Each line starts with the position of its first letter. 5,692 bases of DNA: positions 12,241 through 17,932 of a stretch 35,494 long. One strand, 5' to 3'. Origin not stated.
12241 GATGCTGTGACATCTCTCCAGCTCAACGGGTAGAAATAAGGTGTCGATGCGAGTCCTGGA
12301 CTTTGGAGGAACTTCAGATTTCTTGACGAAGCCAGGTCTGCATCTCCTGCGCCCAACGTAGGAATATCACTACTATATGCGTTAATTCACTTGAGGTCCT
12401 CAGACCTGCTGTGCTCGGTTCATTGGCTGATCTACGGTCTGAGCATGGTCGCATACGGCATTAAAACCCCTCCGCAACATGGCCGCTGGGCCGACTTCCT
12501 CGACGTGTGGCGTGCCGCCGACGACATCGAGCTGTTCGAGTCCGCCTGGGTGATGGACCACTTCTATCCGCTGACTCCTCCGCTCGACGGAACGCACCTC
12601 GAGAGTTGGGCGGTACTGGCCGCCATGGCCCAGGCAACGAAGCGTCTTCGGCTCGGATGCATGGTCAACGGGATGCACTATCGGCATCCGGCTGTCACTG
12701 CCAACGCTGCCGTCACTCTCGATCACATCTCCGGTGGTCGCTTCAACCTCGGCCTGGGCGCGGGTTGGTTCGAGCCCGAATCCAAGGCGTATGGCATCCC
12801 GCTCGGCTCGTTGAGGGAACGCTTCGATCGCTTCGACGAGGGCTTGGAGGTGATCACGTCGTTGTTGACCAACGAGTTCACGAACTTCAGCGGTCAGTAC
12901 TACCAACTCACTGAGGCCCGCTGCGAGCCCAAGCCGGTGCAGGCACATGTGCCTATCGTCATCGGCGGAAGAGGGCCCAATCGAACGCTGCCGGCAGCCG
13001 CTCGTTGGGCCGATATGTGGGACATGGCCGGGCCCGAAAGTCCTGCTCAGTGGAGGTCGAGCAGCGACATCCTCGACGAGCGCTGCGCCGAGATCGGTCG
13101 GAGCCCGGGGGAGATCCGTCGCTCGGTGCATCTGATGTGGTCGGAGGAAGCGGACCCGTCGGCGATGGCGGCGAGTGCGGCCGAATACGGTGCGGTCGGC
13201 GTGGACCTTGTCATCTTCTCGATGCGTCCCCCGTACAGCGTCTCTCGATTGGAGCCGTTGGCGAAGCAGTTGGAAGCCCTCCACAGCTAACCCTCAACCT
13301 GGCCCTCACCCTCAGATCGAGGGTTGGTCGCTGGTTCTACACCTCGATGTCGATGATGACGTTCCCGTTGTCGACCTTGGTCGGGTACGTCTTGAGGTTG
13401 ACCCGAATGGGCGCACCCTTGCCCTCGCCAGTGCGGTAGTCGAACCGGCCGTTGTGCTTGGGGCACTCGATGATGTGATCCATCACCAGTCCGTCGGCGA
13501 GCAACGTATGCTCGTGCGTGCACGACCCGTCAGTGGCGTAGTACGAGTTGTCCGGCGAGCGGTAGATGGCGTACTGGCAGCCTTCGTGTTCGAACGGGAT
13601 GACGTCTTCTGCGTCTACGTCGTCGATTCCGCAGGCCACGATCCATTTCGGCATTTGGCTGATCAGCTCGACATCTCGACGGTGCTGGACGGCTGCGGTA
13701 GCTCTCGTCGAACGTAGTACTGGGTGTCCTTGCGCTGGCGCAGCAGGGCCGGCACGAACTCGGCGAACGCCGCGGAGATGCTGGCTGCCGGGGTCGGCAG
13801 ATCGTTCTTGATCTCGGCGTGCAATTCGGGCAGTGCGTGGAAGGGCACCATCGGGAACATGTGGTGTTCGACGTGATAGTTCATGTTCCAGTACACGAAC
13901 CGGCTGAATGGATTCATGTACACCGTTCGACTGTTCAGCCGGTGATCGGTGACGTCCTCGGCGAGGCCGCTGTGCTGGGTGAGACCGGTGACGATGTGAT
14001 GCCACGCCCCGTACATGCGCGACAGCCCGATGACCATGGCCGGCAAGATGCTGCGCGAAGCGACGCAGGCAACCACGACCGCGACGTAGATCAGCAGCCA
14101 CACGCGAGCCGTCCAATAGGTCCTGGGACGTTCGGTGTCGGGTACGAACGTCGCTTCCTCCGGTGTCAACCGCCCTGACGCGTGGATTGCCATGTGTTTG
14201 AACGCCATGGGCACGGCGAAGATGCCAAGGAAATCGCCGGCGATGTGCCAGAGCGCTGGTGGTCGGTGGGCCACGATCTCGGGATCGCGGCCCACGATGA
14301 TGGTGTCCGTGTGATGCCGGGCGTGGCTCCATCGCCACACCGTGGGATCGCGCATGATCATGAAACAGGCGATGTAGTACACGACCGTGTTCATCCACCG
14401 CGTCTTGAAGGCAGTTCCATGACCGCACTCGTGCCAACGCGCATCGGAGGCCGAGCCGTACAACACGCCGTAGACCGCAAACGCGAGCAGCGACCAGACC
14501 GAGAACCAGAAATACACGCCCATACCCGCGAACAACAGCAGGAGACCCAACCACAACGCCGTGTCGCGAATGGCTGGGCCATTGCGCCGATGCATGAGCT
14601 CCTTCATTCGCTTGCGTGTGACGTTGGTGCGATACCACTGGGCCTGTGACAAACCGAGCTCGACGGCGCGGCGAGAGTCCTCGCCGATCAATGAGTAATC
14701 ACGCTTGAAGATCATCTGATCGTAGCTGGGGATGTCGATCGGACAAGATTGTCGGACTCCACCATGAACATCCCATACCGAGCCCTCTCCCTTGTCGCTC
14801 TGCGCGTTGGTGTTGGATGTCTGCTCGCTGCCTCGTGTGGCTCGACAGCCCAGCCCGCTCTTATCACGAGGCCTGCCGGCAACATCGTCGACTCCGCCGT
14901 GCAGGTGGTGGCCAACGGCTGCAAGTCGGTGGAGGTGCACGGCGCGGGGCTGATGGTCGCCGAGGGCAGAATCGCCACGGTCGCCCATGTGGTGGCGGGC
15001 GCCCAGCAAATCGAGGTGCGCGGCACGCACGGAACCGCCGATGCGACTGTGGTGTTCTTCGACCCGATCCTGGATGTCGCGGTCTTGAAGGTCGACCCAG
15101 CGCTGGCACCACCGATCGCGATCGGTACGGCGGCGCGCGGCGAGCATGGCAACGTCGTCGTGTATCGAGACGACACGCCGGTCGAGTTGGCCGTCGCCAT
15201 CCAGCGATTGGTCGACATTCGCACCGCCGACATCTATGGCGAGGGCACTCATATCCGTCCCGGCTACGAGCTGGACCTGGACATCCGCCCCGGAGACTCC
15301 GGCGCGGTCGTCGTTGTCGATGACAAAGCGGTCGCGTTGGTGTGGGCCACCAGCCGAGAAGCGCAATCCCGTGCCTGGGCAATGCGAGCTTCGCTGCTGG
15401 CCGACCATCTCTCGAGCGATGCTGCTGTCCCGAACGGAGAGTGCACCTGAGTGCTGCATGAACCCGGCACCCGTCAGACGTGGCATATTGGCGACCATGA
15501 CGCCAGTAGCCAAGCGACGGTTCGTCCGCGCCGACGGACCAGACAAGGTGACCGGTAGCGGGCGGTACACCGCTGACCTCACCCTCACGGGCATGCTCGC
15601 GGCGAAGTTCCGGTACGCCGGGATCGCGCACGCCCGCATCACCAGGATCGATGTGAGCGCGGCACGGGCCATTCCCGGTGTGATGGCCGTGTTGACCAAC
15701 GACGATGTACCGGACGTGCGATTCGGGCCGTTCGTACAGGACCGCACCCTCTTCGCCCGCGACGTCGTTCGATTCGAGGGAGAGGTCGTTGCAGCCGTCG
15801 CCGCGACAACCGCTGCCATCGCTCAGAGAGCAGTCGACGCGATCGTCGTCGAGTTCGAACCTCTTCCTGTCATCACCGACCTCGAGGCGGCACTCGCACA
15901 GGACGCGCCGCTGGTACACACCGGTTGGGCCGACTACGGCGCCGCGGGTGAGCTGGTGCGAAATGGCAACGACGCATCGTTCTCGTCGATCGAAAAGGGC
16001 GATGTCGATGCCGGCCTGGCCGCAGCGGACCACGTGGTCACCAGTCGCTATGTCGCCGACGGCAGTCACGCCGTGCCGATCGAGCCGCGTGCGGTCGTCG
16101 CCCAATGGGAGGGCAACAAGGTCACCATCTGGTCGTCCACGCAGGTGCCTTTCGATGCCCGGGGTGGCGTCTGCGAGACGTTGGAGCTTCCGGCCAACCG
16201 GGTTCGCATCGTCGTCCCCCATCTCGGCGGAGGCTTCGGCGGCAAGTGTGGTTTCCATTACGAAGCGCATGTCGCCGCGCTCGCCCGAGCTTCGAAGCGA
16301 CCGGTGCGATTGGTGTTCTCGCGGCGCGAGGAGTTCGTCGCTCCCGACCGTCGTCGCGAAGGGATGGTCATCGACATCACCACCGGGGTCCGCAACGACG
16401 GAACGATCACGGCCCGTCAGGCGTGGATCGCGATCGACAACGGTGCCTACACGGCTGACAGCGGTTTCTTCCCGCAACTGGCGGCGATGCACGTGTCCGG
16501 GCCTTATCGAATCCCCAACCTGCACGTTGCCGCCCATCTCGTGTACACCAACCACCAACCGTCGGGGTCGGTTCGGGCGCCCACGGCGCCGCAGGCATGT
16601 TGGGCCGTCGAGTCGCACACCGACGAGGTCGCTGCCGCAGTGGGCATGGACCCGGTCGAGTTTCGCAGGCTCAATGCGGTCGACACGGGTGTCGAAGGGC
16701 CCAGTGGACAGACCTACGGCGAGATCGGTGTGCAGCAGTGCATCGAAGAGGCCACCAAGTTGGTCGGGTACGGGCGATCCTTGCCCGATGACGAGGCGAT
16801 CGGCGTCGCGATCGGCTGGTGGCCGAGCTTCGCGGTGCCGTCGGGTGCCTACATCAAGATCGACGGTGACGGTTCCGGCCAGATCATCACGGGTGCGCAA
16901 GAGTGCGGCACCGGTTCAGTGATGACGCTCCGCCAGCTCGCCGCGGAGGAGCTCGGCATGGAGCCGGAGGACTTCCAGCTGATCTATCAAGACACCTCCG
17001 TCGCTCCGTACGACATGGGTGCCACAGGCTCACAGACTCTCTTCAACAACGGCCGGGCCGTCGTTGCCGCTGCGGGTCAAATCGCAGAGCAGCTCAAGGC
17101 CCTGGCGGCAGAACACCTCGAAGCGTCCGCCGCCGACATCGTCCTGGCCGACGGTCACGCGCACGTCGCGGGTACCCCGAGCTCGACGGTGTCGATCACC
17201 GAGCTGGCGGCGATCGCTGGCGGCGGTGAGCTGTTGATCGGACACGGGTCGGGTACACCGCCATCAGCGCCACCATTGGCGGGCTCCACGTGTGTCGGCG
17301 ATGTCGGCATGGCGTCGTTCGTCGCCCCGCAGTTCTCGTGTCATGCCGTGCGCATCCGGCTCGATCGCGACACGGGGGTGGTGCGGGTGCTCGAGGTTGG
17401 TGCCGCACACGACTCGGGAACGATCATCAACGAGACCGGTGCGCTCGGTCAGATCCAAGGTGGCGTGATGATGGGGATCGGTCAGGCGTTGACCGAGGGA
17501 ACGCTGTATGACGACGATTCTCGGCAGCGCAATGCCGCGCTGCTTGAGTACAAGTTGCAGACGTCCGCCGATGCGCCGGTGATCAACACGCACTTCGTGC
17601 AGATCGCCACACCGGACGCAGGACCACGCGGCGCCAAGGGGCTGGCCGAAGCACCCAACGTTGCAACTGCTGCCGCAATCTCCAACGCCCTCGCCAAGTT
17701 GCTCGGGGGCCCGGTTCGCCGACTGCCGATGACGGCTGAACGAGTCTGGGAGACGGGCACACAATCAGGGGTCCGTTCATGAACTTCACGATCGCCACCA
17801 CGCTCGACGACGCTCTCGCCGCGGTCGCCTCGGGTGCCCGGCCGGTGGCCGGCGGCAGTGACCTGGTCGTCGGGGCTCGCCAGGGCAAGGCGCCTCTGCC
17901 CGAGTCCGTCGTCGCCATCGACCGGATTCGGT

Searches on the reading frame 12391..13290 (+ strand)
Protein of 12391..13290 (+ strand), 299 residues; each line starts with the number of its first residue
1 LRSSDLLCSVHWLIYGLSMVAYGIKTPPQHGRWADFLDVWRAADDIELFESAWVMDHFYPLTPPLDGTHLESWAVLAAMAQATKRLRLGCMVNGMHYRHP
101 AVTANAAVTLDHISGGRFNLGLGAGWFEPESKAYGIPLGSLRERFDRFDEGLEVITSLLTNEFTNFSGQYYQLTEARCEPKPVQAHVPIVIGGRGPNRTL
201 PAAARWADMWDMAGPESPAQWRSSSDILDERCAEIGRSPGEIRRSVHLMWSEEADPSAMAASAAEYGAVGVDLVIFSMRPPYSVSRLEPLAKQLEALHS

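Call 58: search_protein_families(library=pfam, proteins=[window:12391-13290:+], max_evalue=0.00001)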
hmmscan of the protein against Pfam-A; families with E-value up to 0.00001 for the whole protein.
window:12391-13290:+ (299 aa): 1 family
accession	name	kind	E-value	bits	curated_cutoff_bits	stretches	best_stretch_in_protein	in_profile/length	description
PF00296.26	Bac_luciferase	-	8.9e-48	163.7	27.9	1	31-263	20-241/314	Luciferase-like monooxygenase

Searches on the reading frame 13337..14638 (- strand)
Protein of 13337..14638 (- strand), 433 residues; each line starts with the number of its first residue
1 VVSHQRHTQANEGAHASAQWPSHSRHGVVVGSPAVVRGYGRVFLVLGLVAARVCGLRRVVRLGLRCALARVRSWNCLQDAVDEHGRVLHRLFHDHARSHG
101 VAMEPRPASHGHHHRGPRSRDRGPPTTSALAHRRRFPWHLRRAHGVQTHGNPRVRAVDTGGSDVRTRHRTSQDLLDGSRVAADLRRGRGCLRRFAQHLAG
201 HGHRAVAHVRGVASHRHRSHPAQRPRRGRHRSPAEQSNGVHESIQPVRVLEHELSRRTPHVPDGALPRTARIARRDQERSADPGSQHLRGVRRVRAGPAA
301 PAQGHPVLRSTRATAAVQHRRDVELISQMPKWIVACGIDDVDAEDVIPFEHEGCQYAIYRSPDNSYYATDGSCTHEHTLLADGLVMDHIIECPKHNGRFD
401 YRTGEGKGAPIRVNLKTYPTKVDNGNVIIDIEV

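Call 58: search_protein_families(library=pfam, proteins=[window:13337-14638:-], max_evalue=0.00001)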
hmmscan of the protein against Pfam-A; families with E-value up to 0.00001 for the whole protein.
window:13337-14638:- (433 aa): 2 families
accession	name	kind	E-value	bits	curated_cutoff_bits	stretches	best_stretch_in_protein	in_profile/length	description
PF00355.32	Rieske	-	1.8e-15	57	20.3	1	331-419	1-88/88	Rieske [2Fe-2S] domain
PF13806.12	Rieske_2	-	3.7e-10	40.1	27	1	331-429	1-103/104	Rieske-like [2Fe-2S] domain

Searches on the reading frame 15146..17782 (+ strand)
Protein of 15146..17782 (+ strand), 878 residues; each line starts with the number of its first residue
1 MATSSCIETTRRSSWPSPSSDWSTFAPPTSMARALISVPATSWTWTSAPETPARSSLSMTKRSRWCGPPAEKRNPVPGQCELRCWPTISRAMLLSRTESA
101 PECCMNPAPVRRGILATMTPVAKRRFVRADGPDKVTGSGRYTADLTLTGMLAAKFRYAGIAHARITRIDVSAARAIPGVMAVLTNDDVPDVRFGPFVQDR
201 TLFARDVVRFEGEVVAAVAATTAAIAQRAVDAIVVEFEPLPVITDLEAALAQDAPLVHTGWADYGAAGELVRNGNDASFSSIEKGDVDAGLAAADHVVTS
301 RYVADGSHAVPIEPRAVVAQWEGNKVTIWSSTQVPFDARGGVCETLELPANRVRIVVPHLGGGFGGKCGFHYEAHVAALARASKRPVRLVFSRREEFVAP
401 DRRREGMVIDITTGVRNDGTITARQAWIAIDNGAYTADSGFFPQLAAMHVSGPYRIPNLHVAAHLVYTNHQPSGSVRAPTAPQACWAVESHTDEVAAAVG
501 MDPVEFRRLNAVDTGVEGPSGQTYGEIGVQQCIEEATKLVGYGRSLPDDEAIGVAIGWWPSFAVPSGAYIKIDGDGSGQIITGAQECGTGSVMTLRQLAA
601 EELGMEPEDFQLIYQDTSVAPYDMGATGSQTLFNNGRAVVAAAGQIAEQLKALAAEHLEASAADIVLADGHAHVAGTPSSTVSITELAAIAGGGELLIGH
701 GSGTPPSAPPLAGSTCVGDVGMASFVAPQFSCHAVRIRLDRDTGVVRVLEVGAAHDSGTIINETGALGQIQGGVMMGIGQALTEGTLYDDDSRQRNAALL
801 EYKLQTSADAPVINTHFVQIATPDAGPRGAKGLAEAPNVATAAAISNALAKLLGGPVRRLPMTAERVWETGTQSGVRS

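Call 58: search_protein_families(library=pfam, proteins=[window:15146-17782:+], max_evalue=0.00001)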
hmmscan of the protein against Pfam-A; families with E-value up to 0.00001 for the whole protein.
window:15146-17782:+ (878 aa): 3 families
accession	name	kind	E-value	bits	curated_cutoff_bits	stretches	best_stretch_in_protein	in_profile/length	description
PF02738.23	MoCoBD_1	-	3.4e-74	249.4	27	1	279-511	11-244/244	Molybdopterin cofactor-binding domain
PF20256.3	MoCoBD_2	-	1.4e-56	192.5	27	1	551-811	26-283/283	Molybdopterin cofactor-binding domain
PF01315.27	Ald_Xan_dh_C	-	1.8e-26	93.1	31.3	1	136-241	1-110/110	Aldehyde oxidase and xanthine dehydrogenase, a/b hammerhead domain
